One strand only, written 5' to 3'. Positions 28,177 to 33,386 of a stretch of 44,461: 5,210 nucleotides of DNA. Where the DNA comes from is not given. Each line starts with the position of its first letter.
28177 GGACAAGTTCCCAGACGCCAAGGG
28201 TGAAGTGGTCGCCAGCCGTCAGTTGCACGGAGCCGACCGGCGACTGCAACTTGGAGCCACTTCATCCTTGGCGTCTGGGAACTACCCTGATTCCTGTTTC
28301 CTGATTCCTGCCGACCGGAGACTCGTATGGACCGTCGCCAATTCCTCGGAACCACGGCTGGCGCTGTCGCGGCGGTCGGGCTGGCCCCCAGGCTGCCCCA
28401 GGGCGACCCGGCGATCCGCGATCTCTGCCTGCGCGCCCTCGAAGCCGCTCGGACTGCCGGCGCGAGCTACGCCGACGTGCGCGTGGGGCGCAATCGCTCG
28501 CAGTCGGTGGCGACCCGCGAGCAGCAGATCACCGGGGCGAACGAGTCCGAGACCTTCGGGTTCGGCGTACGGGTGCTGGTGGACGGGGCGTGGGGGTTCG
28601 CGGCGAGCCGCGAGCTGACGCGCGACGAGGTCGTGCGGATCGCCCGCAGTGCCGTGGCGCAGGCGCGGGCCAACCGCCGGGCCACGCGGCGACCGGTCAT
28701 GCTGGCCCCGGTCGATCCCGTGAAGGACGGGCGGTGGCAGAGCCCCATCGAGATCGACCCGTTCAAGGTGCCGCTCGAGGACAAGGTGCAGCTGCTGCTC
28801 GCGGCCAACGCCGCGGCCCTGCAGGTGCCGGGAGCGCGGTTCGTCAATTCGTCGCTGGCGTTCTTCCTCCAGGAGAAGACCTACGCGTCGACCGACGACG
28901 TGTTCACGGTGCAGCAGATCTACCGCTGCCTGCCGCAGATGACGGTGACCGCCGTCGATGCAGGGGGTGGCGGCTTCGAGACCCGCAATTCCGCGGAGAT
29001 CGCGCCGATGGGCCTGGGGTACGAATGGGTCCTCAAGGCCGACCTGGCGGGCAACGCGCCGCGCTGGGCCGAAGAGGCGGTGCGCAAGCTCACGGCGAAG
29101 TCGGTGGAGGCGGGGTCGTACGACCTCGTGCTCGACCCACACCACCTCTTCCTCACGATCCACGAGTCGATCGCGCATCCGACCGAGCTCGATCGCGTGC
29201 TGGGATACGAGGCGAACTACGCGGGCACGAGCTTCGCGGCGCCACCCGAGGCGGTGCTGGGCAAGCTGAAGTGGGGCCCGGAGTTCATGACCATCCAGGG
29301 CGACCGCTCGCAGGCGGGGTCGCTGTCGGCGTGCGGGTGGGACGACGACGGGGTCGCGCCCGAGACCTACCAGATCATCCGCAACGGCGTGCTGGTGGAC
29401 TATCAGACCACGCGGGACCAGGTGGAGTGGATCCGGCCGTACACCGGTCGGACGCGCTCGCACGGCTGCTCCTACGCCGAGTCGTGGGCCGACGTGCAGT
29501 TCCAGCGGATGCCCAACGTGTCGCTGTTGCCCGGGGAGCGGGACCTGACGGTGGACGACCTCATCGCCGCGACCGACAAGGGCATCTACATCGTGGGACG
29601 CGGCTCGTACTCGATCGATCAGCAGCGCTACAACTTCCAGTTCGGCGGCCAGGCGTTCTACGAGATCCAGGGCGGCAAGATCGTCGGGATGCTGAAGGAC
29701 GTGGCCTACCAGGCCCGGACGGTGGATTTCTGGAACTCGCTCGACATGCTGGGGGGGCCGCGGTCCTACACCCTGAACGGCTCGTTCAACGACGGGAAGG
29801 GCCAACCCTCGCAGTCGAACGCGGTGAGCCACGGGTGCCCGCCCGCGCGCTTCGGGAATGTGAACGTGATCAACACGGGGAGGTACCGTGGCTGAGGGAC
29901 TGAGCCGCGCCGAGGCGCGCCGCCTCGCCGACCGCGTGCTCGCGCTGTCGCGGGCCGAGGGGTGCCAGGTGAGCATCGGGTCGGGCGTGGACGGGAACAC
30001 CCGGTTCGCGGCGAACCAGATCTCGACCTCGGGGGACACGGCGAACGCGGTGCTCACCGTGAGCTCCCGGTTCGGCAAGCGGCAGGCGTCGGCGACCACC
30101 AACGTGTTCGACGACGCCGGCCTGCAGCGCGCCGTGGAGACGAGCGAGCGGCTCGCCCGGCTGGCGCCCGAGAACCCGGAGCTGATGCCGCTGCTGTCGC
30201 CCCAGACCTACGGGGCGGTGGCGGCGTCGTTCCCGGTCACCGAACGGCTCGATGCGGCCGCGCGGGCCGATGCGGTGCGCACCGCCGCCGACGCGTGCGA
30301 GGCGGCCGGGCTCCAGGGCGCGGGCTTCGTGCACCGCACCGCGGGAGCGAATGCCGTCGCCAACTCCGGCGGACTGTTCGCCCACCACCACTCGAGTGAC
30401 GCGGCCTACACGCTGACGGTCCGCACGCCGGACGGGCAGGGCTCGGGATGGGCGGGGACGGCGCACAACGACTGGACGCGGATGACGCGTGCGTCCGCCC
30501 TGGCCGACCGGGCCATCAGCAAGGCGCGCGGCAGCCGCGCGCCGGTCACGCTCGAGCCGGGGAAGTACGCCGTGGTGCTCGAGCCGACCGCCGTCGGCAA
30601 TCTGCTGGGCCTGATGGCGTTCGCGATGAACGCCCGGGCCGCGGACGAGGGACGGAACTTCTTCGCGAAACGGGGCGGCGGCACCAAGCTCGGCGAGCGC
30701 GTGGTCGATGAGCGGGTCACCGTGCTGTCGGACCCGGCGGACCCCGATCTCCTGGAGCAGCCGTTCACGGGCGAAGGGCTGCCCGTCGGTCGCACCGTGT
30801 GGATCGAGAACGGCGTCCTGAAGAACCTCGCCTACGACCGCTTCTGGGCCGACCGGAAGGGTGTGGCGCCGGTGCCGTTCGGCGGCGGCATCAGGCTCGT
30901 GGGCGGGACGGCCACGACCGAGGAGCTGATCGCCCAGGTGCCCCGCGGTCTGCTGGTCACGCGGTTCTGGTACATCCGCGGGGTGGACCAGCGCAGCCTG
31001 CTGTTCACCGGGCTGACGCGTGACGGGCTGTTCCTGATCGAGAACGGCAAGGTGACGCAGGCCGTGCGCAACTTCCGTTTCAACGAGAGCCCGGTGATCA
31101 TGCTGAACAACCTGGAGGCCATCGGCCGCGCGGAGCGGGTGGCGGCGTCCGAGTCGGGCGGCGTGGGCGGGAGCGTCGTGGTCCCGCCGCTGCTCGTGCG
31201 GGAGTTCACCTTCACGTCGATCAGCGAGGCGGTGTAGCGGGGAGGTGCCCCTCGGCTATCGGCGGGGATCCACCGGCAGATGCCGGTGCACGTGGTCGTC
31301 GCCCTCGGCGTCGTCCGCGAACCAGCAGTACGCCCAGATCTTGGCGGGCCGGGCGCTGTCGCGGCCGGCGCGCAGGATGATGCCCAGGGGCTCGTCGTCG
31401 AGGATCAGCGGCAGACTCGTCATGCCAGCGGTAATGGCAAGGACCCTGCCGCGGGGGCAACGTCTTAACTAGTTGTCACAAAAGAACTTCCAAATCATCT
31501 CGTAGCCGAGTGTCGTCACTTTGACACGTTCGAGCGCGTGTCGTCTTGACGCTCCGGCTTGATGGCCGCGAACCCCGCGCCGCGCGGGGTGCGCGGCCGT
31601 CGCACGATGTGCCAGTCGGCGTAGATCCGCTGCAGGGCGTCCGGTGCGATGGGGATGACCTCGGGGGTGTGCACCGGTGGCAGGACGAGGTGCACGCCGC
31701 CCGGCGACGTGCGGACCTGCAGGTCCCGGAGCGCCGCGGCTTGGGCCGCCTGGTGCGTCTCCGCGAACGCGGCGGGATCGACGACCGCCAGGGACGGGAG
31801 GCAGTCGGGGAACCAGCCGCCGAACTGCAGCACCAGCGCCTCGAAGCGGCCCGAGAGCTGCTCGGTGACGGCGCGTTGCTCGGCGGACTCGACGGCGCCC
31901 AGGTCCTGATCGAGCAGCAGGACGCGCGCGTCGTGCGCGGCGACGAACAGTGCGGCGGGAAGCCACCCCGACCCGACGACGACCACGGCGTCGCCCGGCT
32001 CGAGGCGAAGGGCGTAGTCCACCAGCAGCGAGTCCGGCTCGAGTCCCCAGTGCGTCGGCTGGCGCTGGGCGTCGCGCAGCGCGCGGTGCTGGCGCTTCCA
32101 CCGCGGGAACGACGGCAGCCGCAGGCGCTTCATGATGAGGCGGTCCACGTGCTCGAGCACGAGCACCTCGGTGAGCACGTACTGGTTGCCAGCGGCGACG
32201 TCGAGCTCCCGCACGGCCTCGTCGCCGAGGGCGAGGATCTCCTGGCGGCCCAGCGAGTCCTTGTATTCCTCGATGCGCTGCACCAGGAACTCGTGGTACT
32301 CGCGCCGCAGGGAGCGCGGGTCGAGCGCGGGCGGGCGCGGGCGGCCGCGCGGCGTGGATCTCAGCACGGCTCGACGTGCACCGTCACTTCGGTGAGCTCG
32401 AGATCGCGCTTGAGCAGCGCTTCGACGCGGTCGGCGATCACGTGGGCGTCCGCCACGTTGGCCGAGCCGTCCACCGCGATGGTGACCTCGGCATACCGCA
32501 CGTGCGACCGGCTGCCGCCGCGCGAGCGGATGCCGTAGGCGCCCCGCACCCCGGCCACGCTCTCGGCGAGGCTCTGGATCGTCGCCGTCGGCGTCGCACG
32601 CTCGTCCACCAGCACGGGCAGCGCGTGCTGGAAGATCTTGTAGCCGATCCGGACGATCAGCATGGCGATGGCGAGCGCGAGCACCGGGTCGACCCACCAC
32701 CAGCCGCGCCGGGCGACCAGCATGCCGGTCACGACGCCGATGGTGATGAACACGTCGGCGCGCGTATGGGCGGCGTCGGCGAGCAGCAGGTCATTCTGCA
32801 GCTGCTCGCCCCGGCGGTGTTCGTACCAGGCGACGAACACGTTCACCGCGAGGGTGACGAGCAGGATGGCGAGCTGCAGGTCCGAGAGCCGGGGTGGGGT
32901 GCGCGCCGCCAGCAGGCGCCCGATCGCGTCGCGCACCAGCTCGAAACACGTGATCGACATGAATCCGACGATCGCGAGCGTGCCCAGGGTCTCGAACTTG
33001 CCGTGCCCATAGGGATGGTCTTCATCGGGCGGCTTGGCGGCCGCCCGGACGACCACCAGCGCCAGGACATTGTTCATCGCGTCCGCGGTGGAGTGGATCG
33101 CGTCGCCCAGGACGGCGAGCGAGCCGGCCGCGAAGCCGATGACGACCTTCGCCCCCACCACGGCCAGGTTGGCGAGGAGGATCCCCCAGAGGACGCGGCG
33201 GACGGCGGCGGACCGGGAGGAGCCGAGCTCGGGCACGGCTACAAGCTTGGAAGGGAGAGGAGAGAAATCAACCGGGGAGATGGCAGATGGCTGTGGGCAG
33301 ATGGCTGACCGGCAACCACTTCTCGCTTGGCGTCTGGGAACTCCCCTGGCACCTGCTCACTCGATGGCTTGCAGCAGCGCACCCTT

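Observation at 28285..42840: STRR-like family: six loci of tandem heptanucleotide repeats, three mirrored into long hairpins at gene boundaries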

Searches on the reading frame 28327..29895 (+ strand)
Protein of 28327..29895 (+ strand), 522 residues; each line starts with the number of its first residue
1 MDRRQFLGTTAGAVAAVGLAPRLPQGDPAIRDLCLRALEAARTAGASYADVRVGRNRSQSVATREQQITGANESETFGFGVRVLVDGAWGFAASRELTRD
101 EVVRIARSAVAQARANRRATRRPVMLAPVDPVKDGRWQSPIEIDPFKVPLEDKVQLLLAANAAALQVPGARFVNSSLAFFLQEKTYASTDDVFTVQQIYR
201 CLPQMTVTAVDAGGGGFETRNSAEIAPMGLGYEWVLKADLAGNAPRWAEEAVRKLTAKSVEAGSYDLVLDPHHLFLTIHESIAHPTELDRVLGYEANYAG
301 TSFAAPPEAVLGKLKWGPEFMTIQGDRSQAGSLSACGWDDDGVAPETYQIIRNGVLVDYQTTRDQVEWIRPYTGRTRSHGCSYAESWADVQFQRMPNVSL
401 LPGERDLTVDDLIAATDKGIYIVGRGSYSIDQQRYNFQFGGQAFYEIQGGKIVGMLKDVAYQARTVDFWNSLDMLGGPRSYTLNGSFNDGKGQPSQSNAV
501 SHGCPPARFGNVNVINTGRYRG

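Call 14: search_protein_families(library=pfam, proteins=[window:28327-29895:+], max_evalue=0.001)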
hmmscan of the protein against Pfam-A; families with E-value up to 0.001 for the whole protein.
window:28327-29895:+ (522 aa): 3 families
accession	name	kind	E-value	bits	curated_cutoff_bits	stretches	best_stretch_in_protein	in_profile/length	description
PF19289.4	PmbA_TldD_3rd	-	1.1e-20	74.2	22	1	263-514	2-218/220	PmbA/TldA metallopeptidase C-terminal domain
PF01523.21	PmbA_TldD_1st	-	8.4e-15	55.1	20.9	1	49-113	1-65/65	PmbA/TldA metallopeptidase domain 1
PF19290.4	PmbA_TldD_2nd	-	1.8e-09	38.4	20.9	1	144-256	2-106/109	PmbA/TldA metallopeptidase central domain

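Call 69: find_encoding_contigs(protein=window:28327-29895:+, flank=10000, max_places=4)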
Protein window:28327-29895:+ (522 aa): no gene with exactly this product is on record in the collection.

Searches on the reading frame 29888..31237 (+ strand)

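Call 14: search_protein_families(library=pfam, proteins=[window:29888-31237:+], max_evalue=0.001)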
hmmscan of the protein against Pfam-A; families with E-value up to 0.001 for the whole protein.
window:29888-31237:+ (449 aa): 2 families
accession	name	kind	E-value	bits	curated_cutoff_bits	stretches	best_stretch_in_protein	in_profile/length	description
PF19289.4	PmbA_TldD_3rd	-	1e-42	146.2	22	1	224-443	1-219/220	PmbA/TldA metallopeptidase C-terminal domain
PF19290.4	PmbA_TldD_2nd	-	0.00018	22.4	20.9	1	115-214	6-106/109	PmbA/TldA metallopeptidase central domain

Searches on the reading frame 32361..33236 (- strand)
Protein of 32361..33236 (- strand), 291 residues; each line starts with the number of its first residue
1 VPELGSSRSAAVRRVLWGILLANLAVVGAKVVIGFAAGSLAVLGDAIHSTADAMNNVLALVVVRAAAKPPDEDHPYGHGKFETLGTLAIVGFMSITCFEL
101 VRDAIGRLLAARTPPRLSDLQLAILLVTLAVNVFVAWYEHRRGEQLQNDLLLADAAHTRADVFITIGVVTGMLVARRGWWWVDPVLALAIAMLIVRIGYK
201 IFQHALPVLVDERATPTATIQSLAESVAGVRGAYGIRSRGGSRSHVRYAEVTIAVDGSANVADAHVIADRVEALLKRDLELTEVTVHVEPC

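Call 14: search_protein_families(library=pfam, proteins=[window:32361-33236:-], max_evalue=0.001)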
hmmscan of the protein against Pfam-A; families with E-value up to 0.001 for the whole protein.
window:32361-33236:- (291 aa): 2 families
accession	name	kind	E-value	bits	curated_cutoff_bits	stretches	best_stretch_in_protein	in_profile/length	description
PF01545.26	Cation_efflux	-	1.2e-44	152.9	26.6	1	19-210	4-198/198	Cation efflux family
PF16916.11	ZT_dimer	-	3.7e-14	52.9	26.7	1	219-291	8-78/78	Dimerisation domain of Zinc Transporter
